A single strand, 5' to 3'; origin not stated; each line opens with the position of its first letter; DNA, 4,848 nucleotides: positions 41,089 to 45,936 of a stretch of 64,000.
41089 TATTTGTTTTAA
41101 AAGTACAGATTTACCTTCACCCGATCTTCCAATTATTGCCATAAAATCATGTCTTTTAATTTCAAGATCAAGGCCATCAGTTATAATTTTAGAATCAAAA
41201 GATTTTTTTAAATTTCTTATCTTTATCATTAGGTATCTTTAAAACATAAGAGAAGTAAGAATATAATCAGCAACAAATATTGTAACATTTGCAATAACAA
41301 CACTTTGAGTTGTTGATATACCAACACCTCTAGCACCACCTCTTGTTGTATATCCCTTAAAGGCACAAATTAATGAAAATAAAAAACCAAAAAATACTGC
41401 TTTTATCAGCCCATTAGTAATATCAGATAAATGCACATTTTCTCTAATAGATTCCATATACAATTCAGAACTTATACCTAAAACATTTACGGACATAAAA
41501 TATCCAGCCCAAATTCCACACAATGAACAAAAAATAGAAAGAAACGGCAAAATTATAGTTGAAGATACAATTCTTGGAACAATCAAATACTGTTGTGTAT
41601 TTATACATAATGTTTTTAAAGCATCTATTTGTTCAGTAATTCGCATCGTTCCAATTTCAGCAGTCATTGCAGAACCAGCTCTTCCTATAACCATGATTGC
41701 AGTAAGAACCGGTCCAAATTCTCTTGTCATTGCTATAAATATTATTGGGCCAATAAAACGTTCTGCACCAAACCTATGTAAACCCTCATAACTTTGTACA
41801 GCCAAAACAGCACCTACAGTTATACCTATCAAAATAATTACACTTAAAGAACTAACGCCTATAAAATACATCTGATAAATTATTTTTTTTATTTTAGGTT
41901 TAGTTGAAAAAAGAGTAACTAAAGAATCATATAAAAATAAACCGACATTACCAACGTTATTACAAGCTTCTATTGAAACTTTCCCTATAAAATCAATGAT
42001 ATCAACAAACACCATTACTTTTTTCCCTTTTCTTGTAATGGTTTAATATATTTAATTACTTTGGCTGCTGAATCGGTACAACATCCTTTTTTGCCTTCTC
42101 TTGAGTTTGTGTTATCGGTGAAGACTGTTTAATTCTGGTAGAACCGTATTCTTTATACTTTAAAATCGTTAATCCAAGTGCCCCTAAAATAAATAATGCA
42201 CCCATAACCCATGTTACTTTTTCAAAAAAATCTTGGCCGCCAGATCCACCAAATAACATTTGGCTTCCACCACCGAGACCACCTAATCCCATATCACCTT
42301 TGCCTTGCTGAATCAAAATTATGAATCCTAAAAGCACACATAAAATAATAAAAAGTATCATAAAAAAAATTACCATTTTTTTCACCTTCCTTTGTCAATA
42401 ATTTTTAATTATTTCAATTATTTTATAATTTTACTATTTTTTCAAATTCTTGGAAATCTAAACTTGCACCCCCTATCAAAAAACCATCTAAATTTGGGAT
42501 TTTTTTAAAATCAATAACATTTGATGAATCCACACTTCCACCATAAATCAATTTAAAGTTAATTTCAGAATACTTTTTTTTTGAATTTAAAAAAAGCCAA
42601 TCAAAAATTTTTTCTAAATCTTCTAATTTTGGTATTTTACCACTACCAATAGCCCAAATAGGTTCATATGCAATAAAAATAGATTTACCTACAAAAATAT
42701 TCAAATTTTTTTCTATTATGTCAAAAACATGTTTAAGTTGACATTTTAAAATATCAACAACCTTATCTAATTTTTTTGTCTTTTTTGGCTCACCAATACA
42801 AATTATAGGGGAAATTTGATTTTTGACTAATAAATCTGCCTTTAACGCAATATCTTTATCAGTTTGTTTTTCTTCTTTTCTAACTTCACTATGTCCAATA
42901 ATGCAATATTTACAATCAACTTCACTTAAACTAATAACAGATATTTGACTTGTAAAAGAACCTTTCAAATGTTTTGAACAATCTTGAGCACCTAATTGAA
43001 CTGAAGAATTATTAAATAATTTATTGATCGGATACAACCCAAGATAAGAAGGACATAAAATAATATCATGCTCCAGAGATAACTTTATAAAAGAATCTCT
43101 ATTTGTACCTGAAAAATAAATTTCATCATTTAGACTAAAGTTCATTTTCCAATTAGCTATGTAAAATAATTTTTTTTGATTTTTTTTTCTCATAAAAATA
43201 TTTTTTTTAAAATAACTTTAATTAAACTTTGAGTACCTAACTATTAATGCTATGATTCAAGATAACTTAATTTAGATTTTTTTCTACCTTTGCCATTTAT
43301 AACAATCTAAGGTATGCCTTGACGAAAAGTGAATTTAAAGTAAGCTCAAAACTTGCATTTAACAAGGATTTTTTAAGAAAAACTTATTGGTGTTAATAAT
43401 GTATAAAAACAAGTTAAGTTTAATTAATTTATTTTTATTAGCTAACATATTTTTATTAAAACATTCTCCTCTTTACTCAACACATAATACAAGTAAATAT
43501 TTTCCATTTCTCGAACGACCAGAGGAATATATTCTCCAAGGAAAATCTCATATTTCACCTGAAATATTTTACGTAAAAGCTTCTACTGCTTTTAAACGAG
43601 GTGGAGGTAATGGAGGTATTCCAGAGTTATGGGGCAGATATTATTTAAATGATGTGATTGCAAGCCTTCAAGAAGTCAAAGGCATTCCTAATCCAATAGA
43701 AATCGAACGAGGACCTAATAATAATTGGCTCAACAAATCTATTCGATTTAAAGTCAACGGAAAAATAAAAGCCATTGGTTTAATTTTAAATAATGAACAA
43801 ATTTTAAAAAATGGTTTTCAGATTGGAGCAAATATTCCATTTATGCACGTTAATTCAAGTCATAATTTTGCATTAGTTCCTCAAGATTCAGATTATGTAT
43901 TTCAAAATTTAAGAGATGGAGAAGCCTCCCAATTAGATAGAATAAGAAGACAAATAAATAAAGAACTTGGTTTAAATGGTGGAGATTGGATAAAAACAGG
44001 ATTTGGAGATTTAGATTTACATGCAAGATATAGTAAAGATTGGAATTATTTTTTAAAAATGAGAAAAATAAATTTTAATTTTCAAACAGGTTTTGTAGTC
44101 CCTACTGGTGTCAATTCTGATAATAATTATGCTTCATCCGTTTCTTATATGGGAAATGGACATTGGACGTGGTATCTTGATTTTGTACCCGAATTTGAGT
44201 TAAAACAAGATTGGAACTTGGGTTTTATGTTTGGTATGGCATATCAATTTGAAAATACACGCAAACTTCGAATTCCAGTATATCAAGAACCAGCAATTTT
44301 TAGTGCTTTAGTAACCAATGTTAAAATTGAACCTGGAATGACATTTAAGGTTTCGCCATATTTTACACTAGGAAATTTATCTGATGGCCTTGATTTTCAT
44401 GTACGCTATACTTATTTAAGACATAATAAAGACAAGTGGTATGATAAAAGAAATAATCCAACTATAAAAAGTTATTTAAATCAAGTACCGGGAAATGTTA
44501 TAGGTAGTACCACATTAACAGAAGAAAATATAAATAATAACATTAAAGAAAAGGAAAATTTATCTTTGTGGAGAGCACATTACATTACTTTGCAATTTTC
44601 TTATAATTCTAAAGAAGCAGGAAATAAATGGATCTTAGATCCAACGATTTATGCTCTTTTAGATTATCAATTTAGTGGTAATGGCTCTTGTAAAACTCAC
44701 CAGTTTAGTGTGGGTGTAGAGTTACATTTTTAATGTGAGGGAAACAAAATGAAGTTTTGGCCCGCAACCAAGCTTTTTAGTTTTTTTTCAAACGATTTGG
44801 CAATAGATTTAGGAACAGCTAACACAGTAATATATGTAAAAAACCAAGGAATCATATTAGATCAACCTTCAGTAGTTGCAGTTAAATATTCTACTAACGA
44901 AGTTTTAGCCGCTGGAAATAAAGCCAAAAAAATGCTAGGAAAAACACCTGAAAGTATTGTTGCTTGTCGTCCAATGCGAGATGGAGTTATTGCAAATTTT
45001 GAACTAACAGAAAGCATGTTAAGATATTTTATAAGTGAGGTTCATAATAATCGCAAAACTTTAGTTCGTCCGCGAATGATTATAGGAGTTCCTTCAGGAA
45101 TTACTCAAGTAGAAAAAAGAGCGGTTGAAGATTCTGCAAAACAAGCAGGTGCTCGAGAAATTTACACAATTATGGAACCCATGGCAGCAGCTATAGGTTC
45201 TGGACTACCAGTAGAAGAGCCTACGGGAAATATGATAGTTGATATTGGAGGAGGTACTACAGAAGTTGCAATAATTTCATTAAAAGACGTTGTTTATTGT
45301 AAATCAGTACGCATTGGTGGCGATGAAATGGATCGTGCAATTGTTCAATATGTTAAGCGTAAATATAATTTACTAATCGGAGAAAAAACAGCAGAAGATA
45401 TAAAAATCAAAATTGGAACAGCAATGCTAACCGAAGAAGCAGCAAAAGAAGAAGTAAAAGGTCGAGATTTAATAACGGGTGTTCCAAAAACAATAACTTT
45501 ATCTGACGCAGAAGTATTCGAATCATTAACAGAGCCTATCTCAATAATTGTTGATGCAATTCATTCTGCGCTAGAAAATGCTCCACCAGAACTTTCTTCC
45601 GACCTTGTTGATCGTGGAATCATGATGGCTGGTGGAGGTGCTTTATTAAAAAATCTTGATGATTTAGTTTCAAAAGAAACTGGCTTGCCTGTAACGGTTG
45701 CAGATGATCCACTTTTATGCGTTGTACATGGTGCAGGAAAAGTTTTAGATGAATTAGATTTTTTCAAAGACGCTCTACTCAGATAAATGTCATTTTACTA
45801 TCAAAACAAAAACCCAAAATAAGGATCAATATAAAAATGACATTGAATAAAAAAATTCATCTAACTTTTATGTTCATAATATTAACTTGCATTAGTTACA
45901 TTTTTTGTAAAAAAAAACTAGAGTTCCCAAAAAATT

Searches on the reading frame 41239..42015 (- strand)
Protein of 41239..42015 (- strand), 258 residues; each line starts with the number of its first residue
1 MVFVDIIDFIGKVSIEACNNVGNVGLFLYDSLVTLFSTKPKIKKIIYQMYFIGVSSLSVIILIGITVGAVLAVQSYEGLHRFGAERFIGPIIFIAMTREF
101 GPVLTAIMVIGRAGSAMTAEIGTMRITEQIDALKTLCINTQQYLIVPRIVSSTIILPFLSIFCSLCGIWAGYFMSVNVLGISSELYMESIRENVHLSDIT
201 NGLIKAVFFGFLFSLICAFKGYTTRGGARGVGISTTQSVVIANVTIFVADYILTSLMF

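Call 86: search_protein_families(library=pfam, proteins=[window:41239-42015:-], max_evalue=0.00001)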
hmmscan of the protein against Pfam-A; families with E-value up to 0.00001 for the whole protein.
window:41239-42015:- (258 aa): 1 family
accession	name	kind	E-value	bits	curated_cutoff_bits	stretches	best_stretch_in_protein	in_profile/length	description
PF02405.21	MlaE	-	4.1e-77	259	22.5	1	45-255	1-211/212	Permease MlaE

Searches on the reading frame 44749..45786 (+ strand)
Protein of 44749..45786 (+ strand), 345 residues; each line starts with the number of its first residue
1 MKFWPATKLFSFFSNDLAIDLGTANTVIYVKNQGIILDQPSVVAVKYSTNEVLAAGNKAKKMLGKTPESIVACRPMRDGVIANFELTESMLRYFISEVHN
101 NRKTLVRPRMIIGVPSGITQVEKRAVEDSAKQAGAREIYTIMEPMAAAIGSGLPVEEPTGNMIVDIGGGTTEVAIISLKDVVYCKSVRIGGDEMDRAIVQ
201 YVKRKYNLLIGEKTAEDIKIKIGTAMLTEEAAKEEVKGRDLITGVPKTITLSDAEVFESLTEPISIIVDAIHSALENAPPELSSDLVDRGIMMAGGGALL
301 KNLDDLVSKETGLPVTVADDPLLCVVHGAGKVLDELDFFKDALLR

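Call 87: search_protein_families(library=pfam, proteins=[window:44749-45786:+], max_evalue=0.00001)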
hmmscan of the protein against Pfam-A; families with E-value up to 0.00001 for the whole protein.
window:44749-45786:+ (345 aa): 5 families
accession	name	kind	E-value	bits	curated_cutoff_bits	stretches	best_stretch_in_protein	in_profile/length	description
PF06723.19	MreB_Mbl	-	6.1e-146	485.9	27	1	15-337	2-323/327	MreB/Mbl protein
PF14450.12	FtsA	-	9e-16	58.8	31.8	1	163-319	2-111/127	Cell division protein FtsA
PF00012.26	HSP70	-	7.4e-12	44.7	20.6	1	109-217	135-249/599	Hsp70 protein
PF00022.25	Actin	-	6.1e-09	35.4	27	1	19-205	9-190/410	Actin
PF11104.14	PilM_2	-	3.6e-08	33.2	27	0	158-220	179-235/340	Type IV pilus assembly protein PilM;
